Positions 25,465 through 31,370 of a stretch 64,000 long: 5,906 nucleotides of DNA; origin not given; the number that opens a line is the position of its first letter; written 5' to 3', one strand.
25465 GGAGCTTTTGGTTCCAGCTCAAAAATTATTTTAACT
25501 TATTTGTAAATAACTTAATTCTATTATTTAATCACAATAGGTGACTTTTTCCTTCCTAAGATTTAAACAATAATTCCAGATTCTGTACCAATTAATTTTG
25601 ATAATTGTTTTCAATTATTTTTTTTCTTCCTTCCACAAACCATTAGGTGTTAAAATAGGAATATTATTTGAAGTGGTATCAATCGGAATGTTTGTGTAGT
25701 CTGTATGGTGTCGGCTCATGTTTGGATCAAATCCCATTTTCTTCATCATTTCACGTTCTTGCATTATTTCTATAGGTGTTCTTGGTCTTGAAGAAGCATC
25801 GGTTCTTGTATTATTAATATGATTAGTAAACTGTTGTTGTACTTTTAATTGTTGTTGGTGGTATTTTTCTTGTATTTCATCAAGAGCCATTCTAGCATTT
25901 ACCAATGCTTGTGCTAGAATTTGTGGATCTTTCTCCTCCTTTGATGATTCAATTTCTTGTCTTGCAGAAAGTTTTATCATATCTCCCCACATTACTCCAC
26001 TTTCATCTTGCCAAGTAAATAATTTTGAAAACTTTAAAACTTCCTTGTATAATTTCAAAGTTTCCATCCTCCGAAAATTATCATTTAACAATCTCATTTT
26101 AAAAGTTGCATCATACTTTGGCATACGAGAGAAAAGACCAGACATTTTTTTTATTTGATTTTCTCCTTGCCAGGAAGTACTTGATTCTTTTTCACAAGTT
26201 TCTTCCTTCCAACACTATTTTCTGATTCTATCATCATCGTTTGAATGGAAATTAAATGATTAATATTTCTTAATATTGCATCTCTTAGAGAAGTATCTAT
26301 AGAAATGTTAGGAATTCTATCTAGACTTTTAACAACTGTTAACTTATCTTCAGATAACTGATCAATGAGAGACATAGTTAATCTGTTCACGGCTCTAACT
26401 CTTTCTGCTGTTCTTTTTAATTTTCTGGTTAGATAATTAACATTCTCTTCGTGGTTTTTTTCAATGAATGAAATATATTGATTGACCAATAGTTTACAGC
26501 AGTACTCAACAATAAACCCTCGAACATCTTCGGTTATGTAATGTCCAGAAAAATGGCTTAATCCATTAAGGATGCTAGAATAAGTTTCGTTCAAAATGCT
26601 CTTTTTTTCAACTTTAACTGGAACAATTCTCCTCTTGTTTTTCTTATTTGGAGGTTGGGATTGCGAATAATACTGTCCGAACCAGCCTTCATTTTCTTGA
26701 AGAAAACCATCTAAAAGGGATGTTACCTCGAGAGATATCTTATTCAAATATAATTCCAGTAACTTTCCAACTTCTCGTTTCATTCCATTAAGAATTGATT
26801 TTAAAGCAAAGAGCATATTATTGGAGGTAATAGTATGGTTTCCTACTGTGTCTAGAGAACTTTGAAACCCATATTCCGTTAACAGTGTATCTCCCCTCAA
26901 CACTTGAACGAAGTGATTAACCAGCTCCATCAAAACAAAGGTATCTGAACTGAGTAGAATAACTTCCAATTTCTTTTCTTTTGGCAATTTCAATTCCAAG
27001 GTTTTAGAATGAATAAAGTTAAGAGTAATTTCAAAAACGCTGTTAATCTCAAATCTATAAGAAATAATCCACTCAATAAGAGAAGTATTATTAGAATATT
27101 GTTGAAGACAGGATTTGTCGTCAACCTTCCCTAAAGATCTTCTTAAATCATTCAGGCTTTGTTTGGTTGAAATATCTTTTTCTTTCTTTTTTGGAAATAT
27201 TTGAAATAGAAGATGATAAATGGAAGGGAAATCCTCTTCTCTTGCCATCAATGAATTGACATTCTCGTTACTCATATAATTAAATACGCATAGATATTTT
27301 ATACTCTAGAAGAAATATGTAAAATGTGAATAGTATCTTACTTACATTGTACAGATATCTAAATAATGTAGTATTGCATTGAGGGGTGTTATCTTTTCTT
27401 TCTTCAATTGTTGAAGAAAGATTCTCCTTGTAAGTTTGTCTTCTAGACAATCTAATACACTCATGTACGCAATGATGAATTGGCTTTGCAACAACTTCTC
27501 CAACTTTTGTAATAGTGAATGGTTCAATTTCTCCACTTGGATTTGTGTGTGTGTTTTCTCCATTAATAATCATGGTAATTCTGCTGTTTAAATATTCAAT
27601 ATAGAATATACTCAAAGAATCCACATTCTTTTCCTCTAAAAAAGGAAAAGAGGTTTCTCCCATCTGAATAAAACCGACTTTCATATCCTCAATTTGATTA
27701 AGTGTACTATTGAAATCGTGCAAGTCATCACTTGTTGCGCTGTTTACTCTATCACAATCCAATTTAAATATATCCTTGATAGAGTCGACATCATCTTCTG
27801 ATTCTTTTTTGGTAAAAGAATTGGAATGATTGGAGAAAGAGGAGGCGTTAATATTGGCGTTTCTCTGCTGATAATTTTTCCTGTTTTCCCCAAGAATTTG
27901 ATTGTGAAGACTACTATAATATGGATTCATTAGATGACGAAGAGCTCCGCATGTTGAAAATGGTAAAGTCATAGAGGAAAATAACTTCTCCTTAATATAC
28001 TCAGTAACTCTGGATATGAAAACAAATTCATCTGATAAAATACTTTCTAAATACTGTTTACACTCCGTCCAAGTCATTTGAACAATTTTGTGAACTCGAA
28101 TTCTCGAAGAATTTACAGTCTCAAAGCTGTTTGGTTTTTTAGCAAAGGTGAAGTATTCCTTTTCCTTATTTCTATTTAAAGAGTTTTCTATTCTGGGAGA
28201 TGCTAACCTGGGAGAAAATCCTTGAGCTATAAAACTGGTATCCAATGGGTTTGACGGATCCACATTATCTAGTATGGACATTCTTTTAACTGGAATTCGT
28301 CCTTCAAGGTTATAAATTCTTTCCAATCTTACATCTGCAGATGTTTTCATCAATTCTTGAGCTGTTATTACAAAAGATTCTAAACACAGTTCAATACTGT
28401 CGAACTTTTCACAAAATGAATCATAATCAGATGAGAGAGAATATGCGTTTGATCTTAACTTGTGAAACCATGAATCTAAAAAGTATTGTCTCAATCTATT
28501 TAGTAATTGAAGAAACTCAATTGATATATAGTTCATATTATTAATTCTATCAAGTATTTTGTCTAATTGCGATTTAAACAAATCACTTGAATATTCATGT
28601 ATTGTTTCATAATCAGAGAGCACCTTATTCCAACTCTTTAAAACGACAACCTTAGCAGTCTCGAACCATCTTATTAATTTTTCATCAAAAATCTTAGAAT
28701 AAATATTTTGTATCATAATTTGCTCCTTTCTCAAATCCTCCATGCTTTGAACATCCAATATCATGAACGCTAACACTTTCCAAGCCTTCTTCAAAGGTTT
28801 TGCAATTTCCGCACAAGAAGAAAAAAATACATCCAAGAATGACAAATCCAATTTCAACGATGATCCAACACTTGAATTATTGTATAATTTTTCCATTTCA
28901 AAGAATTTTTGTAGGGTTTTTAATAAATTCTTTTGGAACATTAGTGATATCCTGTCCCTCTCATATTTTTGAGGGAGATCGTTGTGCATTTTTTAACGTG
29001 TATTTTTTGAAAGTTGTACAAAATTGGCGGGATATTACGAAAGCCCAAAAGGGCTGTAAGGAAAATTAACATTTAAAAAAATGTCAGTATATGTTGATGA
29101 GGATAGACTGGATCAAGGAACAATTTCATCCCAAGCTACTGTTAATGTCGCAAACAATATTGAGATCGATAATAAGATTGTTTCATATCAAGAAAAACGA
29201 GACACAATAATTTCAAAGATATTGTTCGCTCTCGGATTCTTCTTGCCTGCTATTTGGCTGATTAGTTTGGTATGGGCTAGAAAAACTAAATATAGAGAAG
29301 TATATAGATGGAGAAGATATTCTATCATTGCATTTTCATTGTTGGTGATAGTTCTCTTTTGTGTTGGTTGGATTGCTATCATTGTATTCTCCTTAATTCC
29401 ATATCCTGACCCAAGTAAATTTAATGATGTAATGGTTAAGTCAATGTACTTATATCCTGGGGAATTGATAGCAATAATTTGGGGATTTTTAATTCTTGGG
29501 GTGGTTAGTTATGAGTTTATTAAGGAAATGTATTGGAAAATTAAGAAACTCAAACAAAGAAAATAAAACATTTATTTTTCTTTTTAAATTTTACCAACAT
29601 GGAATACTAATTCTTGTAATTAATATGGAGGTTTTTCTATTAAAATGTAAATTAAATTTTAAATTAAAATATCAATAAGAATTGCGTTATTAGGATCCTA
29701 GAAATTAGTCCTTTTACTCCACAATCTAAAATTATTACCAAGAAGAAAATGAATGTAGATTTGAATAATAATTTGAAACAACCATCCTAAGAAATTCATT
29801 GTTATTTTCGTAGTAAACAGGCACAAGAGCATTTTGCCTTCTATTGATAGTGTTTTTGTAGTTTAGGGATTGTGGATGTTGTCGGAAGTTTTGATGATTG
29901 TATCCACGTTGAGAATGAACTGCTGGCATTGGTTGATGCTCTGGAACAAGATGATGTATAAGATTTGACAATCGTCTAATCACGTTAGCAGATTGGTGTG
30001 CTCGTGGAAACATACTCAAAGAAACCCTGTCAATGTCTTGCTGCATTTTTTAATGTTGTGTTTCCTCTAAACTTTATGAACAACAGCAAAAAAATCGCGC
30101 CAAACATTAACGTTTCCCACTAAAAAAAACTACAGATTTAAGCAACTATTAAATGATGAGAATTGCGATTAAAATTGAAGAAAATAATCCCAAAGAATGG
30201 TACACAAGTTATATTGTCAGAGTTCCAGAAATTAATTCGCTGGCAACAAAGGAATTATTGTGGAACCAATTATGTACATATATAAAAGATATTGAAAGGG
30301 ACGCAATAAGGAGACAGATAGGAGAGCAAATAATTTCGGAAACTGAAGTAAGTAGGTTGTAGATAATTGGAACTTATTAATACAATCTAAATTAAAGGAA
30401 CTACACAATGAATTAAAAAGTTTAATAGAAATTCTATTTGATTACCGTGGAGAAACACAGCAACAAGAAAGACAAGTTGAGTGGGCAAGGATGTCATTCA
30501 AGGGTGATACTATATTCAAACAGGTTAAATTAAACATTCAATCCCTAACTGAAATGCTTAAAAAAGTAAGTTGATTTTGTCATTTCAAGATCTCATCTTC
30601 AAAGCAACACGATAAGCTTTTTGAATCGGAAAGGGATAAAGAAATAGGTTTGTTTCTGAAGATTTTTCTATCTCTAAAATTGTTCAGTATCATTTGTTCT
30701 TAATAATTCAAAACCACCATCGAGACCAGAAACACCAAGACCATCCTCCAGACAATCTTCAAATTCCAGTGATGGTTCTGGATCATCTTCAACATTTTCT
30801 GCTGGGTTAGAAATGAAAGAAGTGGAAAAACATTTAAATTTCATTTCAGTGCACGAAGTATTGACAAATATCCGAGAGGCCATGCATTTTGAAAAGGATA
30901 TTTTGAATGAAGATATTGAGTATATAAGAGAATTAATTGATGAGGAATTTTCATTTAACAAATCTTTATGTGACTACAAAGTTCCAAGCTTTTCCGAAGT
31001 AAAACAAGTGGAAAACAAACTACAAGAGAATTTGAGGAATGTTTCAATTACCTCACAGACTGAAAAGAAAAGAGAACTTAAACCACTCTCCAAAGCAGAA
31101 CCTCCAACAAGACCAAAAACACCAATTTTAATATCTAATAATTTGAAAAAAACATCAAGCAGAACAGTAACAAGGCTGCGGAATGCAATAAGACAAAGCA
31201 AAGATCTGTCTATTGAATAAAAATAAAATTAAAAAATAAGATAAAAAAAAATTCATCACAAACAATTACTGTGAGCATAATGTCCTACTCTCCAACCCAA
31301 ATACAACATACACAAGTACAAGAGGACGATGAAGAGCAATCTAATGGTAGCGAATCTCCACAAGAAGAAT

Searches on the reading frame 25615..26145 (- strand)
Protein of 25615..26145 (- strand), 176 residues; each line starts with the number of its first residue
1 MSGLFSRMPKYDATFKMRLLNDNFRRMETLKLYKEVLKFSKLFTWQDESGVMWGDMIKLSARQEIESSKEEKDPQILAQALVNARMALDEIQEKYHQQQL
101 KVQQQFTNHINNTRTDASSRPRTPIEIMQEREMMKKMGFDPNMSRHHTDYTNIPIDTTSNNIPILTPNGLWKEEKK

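Call 52: search_protein_families(library=pfam, proteins=[window:25615-26145:-], max_evalue=0.01)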
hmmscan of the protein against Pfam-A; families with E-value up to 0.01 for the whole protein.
window:25615-26145:- (176 aa): 1 family
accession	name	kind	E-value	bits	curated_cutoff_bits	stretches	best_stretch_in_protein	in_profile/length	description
PF05347.21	Complex1_LYR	-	2e-05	24.9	24.8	1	28-90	2-59/59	Complex 1 protein (LYR family)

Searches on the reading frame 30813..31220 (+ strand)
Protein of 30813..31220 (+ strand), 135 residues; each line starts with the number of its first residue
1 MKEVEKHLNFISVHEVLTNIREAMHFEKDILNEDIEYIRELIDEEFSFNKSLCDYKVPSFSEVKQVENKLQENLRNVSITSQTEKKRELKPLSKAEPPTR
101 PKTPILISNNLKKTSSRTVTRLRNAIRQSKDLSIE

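Call 52: search_protein_families(library=pfam, proteins=[window:30813-31220:+], max_evalue=0.01)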
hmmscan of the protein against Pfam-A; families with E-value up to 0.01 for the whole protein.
window:30813-31220:+ (135 aa): 1 family
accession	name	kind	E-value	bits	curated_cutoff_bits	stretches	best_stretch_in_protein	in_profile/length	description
PF15669.10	CCDC24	-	9.4e-16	58.8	27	1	1-60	130-190/190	Coiled-coil domain-containing protein 24 family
